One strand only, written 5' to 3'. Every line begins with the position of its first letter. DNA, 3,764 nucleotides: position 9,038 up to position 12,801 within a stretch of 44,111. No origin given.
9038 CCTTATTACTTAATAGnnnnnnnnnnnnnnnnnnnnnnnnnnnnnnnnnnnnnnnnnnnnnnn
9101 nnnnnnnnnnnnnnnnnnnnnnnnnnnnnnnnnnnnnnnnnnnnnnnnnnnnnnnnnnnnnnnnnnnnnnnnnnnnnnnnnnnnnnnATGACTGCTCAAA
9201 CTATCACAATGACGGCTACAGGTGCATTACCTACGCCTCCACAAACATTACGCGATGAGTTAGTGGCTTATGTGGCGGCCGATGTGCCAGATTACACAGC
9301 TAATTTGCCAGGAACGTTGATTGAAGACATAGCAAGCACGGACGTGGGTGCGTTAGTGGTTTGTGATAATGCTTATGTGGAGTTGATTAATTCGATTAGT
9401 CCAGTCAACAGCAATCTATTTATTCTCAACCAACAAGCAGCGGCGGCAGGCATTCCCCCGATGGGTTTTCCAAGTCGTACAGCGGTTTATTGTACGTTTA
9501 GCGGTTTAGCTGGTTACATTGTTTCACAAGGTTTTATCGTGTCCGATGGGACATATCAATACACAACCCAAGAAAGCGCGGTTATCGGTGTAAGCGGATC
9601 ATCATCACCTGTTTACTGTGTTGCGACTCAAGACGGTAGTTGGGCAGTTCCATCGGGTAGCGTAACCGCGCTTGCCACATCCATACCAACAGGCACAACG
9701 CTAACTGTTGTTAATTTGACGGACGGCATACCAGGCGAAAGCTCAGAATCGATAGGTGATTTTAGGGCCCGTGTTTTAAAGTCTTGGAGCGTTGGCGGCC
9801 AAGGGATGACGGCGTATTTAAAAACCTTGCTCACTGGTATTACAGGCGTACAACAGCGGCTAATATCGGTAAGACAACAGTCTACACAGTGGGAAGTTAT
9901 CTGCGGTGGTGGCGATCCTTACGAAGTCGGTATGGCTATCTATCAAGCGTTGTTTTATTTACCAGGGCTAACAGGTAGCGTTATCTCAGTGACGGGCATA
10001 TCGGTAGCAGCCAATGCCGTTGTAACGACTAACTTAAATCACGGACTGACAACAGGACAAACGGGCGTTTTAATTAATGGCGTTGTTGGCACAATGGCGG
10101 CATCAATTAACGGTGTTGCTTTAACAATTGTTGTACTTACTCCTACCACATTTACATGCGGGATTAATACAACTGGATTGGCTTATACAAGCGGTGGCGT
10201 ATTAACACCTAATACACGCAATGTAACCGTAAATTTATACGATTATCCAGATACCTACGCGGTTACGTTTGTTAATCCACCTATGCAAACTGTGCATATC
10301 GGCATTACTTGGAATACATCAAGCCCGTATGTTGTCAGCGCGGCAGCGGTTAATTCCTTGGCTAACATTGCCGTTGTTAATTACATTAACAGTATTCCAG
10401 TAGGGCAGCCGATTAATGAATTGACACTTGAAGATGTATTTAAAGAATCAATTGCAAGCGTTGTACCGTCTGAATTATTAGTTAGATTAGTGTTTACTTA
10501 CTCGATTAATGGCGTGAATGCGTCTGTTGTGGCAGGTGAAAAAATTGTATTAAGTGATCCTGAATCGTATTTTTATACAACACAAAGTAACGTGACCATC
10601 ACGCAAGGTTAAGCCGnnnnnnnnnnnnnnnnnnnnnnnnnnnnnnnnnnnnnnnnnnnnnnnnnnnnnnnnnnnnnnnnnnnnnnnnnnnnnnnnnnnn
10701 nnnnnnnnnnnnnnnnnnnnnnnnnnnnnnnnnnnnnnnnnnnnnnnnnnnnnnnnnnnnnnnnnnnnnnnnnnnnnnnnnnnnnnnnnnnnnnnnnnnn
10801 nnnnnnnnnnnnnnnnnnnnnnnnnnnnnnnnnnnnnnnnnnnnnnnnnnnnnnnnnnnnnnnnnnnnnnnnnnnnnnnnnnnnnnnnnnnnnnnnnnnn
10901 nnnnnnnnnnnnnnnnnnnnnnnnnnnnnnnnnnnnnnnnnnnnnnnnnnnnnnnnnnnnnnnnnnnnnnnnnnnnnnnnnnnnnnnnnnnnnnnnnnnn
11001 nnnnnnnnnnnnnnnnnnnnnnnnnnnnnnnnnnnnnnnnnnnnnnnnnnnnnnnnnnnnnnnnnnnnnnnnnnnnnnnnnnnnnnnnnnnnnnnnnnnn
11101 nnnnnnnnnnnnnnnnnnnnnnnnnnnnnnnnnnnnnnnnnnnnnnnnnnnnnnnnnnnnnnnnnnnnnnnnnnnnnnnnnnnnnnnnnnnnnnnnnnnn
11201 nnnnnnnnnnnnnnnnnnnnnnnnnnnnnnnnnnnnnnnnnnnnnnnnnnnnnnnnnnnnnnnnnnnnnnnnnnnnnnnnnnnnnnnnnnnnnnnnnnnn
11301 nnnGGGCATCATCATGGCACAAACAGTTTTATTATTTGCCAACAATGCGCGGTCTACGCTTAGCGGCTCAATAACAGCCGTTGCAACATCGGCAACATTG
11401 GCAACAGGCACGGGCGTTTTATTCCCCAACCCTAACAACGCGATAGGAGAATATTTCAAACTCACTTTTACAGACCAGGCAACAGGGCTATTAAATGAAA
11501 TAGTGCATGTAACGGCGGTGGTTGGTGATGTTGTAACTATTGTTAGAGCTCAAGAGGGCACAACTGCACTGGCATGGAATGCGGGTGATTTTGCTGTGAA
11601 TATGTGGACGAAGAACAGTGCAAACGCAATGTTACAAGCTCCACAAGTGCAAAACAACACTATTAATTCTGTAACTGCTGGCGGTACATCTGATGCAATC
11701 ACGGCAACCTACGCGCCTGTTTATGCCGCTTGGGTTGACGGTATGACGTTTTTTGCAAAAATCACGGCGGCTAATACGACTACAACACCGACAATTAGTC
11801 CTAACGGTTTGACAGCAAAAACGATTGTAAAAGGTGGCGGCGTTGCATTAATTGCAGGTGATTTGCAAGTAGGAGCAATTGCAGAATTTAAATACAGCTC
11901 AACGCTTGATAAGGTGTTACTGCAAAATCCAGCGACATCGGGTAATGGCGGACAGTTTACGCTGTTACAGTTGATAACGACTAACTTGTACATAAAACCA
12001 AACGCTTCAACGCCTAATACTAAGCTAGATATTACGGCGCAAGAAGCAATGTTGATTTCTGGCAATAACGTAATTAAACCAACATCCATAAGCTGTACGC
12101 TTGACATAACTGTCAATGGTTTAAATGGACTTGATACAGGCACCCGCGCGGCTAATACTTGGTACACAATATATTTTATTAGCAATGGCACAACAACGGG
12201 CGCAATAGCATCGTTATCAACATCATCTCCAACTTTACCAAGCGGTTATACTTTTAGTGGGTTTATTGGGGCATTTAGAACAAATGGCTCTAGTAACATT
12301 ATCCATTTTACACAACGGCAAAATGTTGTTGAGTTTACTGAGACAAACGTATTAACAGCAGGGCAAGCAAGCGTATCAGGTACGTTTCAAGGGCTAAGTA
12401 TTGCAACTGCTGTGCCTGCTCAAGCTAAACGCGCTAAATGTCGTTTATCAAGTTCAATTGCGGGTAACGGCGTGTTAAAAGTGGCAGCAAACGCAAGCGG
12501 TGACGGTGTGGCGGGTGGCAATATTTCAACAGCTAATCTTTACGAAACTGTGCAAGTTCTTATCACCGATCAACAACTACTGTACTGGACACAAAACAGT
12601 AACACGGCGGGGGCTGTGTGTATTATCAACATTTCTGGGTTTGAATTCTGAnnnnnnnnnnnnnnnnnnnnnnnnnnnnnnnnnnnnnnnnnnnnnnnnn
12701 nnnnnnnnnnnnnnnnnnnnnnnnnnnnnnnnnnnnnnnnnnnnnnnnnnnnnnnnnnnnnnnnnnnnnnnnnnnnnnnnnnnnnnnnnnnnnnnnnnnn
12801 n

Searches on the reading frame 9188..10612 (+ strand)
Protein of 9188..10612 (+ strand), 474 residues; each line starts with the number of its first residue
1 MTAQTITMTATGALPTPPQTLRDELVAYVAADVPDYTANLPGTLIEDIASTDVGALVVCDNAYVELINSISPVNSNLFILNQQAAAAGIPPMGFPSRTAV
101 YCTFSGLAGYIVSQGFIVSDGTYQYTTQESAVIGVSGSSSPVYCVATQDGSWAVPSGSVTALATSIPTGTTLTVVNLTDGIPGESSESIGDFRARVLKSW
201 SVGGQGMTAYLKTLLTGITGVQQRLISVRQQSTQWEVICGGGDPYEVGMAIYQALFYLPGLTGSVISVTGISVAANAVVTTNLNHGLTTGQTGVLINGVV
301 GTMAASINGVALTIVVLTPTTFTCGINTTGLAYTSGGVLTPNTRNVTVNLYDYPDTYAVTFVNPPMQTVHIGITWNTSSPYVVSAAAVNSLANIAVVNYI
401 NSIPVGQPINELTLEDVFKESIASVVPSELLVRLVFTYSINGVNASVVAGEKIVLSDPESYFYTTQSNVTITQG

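Call 97: search_protein_families(library=phrogs, proteins=[window:9188-10612:+], max_evalue=0.00001)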
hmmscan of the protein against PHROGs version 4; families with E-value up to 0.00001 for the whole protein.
window:9188-10612:+ (474 aa): 1 family
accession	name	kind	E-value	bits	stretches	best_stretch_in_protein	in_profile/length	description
phrog_6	-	tail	1.4e-21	77.7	1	7-473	61-407/548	baseplate wedge subunit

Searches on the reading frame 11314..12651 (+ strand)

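Call 97: search_protein_families(library=phrogs, proteins=[window:11314-12651:+], max_evalue=0.00001)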
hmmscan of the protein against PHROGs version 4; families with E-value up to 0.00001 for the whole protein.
window:11314-12651:+ (445 aa): 5 families
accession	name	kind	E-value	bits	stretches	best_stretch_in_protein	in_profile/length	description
phrog_6427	-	unknown function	5.6e-20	72.3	1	6-134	4-131/675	-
phrog_25419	-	unknown function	1.5e-16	61.3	1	6-184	3-196/282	-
phrog_17105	-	unknown function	6.2e-16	59.1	2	235-303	231-299/528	-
phrog_8469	-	tail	2.4e-13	51.1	1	8-151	5-137/303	tail fiber protein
phrog_30299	-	tail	1.1e-10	42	1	6-161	3-150/425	tail fiber protein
